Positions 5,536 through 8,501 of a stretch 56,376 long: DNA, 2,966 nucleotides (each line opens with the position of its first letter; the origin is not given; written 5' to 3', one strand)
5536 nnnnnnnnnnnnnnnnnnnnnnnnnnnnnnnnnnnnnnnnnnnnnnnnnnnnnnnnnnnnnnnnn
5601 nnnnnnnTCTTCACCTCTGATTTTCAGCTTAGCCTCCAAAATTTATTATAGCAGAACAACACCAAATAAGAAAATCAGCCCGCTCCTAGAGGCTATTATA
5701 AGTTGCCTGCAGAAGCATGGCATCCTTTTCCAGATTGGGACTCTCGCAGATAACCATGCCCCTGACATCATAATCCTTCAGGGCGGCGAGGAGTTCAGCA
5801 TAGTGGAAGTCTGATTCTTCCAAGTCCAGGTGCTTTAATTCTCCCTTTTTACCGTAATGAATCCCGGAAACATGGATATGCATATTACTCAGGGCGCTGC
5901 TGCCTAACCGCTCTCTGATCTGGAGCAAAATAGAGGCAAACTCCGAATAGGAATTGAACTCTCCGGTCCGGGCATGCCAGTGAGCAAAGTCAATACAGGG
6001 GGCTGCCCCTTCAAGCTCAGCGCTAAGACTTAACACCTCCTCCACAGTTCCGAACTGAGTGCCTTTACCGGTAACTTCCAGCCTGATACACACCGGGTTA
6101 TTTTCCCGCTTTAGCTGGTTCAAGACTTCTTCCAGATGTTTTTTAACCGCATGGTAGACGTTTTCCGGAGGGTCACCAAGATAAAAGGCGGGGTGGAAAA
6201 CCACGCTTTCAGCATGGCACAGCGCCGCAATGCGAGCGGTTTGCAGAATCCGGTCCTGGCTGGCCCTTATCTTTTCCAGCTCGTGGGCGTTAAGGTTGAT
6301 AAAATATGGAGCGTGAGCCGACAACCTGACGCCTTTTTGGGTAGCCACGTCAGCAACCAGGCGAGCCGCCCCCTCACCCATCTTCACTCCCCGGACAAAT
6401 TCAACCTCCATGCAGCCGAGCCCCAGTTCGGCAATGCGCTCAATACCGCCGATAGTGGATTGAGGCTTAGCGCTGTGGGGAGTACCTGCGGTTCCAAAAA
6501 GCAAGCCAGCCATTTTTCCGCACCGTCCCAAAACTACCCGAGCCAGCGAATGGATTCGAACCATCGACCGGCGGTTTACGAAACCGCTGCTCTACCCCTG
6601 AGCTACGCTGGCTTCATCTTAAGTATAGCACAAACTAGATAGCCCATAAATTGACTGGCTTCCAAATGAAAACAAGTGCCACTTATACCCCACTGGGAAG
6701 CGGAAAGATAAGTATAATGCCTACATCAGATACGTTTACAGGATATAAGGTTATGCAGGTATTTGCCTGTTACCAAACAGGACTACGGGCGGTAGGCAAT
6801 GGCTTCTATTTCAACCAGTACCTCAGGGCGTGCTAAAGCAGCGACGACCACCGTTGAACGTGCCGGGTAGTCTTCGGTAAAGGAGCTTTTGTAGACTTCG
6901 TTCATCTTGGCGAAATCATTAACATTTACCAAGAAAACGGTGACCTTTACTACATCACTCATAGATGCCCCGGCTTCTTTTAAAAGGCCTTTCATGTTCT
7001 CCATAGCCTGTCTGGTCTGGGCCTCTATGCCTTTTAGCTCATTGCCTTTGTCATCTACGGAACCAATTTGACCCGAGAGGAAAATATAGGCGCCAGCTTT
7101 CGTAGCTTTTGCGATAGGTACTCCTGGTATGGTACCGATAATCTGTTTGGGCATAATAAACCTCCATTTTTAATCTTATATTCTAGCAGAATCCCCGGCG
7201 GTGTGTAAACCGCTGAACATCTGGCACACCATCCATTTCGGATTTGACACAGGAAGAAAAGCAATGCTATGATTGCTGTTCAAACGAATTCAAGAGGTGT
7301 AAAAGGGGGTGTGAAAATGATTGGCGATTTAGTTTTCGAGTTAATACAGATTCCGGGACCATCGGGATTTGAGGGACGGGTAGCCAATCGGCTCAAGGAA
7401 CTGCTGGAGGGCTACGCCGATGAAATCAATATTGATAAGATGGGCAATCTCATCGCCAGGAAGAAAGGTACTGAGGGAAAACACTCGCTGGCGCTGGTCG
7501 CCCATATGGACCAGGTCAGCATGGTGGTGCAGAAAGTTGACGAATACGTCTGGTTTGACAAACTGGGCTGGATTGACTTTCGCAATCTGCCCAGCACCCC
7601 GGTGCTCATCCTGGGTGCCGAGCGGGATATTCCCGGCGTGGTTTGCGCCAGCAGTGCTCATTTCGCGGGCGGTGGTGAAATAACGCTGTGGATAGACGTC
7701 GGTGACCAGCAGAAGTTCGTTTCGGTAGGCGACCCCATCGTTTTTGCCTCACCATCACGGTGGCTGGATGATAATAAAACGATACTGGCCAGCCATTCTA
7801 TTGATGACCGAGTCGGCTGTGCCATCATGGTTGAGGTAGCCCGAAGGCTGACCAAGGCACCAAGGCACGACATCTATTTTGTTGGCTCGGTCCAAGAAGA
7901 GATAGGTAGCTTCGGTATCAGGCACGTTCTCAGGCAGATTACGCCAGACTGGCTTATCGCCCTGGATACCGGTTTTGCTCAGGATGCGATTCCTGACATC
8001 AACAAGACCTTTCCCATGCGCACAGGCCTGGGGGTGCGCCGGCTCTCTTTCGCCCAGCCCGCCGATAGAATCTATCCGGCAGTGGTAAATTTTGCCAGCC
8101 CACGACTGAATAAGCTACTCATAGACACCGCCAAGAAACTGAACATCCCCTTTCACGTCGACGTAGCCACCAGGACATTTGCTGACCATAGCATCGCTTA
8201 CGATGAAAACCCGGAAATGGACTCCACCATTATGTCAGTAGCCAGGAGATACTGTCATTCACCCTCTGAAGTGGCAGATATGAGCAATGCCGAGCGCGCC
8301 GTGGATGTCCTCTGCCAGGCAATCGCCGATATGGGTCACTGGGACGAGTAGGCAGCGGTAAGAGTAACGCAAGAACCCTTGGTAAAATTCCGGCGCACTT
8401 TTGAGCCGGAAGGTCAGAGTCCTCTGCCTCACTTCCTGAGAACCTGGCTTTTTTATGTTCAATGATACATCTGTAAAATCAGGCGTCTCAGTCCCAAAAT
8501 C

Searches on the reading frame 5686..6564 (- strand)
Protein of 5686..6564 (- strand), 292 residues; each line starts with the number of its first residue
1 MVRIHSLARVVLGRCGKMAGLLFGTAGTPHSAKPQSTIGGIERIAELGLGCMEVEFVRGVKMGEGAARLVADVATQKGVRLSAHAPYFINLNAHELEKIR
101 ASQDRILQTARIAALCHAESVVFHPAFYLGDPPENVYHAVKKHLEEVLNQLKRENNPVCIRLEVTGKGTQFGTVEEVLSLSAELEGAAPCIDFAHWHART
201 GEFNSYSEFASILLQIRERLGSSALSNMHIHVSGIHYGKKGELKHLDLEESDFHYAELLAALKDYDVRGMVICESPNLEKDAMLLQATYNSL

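Call 46: search_protein_families(library=pfam, proteins=[window:5686-6564:-])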
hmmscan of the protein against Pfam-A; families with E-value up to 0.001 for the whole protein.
window:5686-6564:- (292 aa): 1 family
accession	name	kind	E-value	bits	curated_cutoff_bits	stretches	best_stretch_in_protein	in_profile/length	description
PF01261.30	AP_endonuc_2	-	1.3e-27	97.5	31.1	1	42-279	2-236/249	Xylose isomerase-like TIM barrel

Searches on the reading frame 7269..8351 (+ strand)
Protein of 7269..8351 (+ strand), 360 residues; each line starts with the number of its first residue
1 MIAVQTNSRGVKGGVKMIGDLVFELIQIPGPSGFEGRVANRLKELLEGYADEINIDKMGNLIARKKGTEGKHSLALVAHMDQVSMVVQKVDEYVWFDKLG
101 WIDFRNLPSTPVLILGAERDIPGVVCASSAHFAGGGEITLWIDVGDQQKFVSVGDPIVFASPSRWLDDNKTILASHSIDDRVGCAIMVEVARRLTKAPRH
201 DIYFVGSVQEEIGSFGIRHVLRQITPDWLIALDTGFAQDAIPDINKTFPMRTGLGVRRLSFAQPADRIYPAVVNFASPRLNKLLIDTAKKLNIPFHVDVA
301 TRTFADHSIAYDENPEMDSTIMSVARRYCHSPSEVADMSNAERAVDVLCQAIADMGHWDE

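Call 46: search_protein_families(library=pfam, proteins=[window:7269-8351:+])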
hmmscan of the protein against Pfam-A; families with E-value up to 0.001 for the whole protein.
window:7269-8351:+ (360 aa): 3 families
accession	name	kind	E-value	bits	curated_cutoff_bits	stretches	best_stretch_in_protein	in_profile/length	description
PF05343.19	Peptidase_M42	-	1.3e-49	169.3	23.2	1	59-346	1-291/292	M42 glutamyl aminopeptidase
PF01546.33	Peptidase_M20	-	7.3e-10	39.5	24.6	1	178-353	34-205/206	Peptidase family M20/M25/M40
PF04389.22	Peptidase_M28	-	5.7e-07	29.9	21.3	1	179-253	32-107/193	Peptidase family M28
